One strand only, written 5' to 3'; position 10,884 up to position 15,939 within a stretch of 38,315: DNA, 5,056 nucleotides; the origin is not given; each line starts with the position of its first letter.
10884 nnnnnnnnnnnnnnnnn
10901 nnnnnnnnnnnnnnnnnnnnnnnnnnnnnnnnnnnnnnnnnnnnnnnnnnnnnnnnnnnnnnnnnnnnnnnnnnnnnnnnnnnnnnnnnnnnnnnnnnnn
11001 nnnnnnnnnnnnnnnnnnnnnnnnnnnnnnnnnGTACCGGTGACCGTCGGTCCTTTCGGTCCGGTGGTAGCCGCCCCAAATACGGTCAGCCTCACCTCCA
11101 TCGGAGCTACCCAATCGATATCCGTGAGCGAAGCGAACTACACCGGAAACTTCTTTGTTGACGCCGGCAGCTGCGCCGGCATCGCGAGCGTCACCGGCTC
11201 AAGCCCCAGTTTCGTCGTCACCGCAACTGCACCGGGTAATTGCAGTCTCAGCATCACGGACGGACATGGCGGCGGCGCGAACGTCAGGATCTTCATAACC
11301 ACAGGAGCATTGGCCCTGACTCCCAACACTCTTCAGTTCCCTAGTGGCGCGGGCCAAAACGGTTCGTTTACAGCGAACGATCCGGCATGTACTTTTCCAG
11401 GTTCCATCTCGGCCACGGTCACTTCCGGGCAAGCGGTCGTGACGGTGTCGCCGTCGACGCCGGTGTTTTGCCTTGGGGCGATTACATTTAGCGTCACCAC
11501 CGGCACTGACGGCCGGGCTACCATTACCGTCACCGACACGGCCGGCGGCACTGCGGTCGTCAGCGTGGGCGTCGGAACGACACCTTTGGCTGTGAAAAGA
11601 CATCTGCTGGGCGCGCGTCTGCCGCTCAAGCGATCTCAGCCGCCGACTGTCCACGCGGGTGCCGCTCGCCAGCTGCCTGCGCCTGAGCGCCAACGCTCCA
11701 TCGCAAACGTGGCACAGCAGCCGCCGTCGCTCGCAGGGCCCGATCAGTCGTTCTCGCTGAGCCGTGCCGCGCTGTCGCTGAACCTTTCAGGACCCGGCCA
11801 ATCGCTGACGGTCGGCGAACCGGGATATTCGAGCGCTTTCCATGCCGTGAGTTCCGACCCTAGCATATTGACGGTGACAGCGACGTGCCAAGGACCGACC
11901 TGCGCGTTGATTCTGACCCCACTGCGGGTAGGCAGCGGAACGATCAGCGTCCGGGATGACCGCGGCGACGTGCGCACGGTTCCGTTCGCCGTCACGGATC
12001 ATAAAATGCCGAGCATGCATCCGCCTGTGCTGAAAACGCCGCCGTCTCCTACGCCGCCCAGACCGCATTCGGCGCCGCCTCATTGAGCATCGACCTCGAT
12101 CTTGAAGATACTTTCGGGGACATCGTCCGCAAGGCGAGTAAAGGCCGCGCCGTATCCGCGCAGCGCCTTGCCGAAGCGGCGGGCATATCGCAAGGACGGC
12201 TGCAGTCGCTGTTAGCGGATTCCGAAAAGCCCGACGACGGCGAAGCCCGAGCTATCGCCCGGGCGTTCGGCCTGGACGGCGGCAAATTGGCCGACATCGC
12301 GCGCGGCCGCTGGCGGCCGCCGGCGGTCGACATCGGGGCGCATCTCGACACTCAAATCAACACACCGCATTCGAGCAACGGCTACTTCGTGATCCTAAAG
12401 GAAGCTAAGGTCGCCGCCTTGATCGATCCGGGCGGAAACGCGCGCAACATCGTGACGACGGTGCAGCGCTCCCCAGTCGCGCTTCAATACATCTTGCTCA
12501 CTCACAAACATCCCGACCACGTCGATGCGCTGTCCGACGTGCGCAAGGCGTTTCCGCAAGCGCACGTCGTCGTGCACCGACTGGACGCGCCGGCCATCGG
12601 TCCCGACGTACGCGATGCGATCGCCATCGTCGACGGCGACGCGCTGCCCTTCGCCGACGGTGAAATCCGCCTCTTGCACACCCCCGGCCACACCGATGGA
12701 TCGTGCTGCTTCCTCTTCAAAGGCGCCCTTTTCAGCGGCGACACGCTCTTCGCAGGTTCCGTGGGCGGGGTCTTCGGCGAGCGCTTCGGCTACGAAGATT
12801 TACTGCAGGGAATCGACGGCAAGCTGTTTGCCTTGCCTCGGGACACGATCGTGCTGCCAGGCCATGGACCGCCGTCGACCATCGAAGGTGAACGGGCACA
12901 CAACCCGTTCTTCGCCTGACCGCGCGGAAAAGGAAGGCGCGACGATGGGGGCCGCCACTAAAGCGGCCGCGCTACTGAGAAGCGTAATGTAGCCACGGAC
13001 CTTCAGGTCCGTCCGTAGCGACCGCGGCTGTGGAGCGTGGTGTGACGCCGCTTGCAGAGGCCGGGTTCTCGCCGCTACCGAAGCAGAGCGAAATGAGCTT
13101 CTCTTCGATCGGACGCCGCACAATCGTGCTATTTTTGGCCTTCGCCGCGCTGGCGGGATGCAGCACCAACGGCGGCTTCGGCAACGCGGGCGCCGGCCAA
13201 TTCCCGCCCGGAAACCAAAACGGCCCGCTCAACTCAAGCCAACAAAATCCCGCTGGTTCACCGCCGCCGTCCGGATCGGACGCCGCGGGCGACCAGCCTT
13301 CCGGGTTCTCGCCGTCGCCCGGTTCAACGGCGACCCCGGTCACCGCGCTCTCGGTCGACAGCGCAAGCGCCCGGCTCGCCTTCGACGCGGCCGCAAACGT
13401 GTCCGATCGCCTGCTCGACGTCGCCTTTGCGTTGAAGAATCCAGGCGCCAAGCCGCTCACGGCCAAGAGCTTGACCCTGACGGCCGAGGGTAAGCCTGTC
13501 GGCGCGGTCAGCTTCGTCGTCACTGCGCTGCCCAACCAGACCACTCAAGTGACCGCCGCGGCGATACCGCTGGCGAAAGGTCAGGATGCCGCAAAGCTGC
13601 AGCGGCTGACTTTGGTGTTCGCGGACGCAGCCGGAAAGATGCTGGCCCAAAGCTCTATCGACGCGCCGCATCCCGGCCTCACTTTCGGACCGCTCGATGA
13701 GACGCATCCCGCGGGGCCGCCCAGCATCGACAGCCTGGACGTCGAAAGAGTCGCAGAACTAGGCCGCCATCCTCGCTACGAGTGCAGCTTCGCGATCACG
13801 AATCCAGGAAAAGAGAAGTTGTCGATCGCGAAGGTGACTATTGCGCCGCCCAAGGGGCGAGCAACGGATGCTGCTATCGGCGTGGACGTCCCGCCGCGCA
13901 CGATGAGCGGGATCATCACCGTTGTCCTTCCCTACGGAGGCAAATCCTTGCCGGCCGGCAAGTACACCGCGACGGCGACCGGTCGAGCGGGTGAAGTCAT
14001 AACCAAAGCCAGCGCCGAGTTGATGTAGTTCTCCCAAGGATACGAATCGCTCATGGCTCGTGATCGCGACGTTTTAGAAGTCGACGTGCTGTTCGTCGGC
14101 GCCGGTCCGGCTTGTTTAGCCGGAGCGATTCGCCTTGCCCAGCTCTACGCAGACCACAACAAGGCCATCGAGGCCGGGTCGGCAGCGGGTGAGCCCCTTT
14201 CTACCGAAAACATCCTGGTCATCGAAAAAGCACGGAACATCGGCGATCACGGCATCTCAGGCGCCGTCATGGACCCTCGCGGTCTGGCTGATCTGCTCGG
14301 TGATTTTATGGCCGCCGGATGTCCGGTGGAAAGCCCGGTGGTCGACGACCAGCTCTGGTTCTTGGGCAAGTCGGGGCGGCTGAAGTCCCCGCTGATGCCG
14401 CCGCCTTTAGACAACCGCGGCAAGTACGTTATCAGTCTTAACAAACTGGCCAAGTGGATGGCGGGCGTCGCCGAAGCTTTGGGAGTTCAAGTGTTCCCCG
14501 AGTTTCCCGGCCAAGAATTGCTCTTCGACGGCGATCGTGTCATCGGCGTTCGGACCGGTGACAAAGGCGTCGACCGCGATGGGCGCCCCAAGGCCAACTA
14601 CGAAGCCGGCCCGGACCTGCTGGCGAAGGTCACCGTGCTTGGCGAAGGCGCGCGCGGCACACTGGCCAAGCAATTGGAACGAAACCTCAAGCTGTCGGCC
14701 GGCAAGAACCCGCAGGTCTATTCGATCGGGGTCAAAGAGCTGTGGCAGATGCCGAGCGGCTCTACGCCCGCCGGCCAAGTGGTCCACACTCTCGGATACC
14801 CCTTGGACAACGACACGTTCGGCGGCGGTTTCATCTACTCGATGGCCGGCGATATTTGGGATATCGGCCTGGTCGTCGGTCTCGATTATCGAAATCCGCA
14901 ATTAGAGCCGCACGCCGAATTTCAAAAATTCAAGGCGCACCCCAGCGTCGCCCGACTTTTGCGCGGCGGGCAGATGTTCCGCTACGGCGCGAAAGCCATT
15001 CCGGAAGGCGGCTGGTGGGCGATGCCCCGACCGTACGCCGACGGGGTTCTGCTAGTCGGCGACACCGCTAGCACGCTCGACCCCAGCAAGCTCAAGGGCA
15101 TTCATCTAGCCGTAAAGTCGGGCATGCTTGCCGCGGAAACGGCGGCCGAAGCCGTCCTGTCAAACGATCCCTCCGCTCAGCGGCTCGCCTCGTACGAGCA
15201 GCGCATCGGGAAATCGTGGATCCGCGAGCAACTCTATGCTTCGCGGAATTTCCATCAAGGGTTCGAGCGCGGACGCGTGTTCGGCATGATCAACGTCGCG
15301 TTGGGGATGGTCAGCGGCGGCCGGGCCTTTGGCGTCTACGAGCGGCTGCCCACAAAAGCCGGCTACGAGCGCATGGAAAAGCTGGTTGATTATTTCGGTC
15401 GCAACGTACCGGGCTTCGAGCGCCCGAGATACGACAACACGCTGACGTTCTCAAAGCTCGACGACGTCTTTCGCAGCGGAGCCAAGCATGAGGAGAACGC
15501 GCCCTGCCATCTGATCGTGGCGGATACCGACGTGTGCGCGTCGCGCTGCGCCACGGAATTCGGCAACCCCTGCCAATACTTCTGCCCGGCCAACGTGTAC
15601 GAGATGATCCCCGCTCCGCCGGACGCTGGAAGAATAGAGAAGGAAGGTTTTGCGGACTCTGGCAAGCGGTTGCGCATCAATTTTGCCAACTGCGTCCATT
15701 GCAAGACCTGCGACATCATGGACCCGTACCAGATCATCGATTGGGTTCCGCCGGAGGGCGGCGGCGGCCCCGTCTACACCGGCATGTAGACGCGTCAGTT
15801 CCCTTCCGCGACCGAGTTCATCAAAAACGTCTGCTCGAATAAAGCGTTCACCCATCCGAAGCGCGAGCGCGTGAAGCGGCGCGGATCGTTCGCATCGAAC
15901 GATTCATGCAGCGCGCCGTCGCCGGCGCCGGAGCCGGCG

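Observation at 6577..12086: Tandem paralogous giant envelope proteins with a shared architecture I cannot place in a characterised family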

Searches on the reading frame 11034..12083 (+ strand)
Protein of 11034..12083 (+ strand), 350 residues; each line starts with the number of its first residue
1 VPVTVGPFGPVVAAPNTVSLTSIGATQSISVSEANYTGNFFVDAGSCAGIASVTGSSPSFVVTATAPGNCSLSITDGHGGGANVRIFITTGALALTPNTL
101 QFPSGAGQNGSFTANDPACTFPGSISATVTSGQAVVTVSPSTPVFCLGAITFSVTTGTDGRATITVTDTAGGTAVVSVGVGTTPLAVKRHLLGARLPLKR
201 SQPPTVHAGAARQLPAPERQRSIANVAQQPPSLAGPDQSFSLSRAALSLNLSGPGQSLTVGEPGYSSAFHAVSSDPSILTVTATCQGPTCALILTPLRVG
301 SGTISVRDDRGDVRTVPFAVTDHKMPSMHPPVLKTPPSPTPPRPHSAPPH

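Call 44: predict_structure(alignment_id=A2)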
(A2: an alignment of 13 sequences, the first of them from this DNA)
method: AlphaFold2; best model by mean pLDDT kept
length: 350 residues; sequences in the alignment: 13
mean_pLDDT: 77.5   pTM: 0.41
mean pLDDT of the five models: 77.5, 77.3, 76.4, 73.7, 73.5
residues with pLDDT >= 90: 136; 70-90: 115; 50-70: 38; < 50: 61
segments of 3 or more residues with pLDDT < 50: 186-237, 325-331
pLDDT, mean of each block of 10 residues (from residue 1): 66 91 86 90 88 93 85 91 86 85 93 83 85 95 82 96 89 88 57 43 41 40 37 50 88 84 86 90 82 88 92 91 56 58 57
secondary structure, 60 per line:
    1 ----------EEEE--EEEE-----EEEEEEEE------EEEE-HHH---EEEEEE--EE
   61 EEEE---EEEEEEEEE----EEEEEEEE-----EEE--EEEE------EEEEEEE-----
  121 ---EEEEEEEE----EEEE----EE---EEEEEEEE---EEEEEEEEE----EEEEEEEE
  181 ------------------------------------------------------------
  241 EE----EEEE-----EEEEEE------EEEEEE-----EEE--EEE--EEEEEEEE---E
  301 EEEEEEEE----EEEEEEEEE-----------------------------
elements in order: E11-14 E17-20 E26-33 E40-43 E51-56 E59-64 E68-76 E81-88 E94-96 E99-102 E109-115 E124-131 E136-139 E149-156 E160-168 E173-180 E247-250 E256-261 E268-273 E279-281 E284-286 E289-296 E300-308 E313-321

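Call 47: fold_search(model_id=the predicted structure, library=pdb)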
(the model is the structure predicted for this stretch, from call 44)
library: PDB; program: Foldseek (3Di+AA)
matches with E <= 10: 1906; with E <= 0.001: 483
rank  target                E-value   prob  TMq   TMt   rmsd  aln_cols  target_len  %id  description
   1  7sqc_2A               4.5e-13  1.00  0.29  0.15  32.1       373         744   14  Ciliary C1 central pair apparatus isolated from Chlamydomonas reinhardtii (released 2022-04-13)
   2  7sqc_2B               1.1e-12  1.00  0.32  0.17  32.2       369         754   14  Ciliary C1 central pair apparatus isolated from Chlamydomonas reinhardtii (released 2022-04-13)
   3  7sqc_F0               8.2e-12  1.00  0.31  0.34  29.3       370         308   12  Ciliary C1 central pair apparatus isolated from Chlamydomonas reinhardtii (released 2022-04-13)
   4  7sqc_F1               1.1e-11  1.00  0.30  0.23  29.2       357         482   10  Ciliary C1 central pair apparatus isolated from Chlamydomonas reinhardtii (released 2022-04-13)
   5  9ijj_O                2.9e-11  1.00  0.28  0.10  34.7       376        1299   13  In situ structure of the central apparatus in mouse sperm axoneme. (released 2025-06-04)
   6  7z4b_DW               3.5e-11  1.00  0.21  0.09  23.3       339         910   14  Bacteriophage SU10 virion (C1) (released 2022-12-28)
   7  4aq1_C                5.9e-11  1.00  0.23  0.15  17.5       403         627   11  Structure of the SbsB S-layer protein of Geobacillus stearothermophilus PV72p2 in complex with nanobody KB6 (released 2012-06-13)
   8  4aq1_A                1.0e-10  1.00  0.24  0.14  17.6       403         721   11  Structure of the SbsB S-layer protein of Geobacillus stearothermophilus PV72p2 in complex with nanobody KB6 (released 2012-06-13)
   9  9ijj_E                1.1e-10  1.00  0.22  0.16  24.1       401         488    9  In situ structure of the central apparatus in mouse sperm axoneme. (released 2025-06-04)
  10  9ijj_C                1.4e-10  1.00  0.22  0.09  24.0       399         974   10  In situ structure of the central apparatus in mouse sperm axoneme. (released 2025-06-04)
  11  7som_D                1.8e-10  1.00  0.31  0.09  29.9       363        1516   11  Ciliary C2 central pair apparatus isolated from Chlamydomonas reinhardtii (released 2022-04-13)
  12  7sqc_T1               3.3e-10  1.00  0.24  0.17  29.0       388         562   12  Ciliary C1 central pair apparatus isolated from Chlamydomonas reinhardtii (released 2022-04-13)
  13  9ijj_h                6.7e-10  1.00  0.27  0.09  27.7       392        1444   14  In situ structure of the central apparatus in mouse sperm axoneme. (released 2025-06-04)
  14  9hcj_10               8.7e-10  1.00  0.24  0.07  22.1       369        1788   13  D. discoideum nuclear pore complex (released 2024-12-25)
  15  7sqc_T0               8.7e-10  1.00  0.24  0.17  28.5       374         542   12  Ciliary C1 central pair apparatus isolated from Chlamydomonas reinhardtii (released 2022-04-13)
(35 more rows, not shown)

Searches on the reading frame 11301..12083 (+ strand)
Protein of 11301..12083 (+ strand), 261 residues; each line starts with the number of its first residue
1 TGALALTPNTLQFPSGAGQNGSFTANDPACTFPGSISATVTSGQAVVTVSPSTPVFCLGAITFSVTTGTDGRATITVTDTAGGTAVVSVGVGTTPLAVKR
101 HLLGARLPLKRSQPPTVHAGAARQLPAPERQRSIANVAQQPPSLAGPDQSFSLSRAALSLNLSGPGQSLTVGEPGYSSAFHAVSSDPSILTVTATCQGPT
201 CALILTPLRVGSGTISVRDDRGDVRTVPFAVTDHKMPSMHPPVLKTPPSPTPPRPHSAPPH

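Call 58: search_protein_families(library=pfam, proteins=[window:11301-12083:+], max_evalue=10)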
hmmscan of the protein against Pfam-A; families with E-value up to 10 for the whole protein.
seq(261 aa): 4 families
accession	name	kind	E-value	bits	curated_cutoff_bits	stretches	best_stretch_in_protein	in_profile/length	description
PF02368.24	Big_2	-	0.0054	17.1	22.8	1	41-85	39-74/79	Bacterial Ig-like domain (group 2)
PF06832.18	BiPBP_C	-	0.059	13.7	26.8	0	203-228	64-89/90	Penicillin-Binding Protein C-terminus Family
PF02369.22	Big_1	-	0.31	11.6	34.9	1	64-93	53-83/93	Bacterial Ig-like domain (group 1)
PF14020.11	DUF4236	-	0.51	11.3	27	1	158-178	13-33/55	Protein of unknown function (DUF4236)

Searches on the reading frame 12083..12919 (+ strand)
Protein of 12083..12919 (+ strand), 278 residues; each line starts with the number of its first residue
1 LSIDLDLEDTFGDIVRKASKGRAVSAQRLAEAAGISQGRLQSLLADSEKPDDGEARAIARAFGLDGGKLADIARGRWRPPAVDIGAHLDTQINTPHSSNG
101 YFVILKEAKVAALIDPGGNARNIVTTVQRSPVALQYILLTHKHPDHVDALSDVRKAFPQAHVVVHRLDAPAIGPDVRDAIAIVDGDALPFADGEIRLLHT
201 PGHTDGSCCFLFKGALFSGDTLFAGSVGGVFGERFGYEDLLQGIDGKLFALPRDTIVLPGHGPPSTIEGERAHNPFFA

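Call 11: search_protein_families(library=pfam, proteins=[window:12083-12919:+], max_evalue=0.001)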
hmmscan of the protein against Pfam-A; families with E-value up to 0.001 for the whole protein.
window:12083-12919:+ (278 aa): 5 families
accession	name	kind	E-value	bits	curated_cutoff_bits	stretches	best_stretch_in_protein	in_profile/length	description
PF00753.33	Lactamase_B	-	9.7e-18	65.3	22.7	1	94-261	2-196/196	Metallo-beta-lactamase superfamily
PF19583.5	ODP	-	2.6e-07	31.1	27.2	1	99-225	4-139/194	ODP family beta lactamase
PF12706.13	Lactamase_B_2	-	5.4e-05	23.3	27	1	113-165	4-63/200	Beta-lactamase superfamily domain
PF13560.12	HTH_31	-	0.00013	22.6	27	1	22-69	13-61/64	Helix-turn-helix domain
PF01381.28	HTH_3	-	0.00018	21.9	23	1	25-65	11-51/55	Helix-turn-helix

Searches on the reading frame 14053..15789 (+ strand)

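Call 11: search_protein_families(library=pfam, proteins=[window:14053-15789:+], max_evalue=0.001)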
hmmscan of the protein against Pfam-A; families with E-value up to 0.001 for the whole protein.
window:14053-15789:+ (578 aa): 2 families
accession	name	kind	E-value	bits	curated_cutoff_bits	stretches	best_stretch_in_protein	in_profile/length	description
PF05187.19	Fer4_ETF_QO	-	1.9e-34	118.4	24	1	463-576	2-104/104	Electron transfer flavoprotein-ubiquinone oxidoreductase, 4Fe-4S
PF21162.3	ETFQO_UQ-bd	-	3.4e-33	114.5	27.7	1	223-316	1-96/96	ETF-QO, ubiquinone-binding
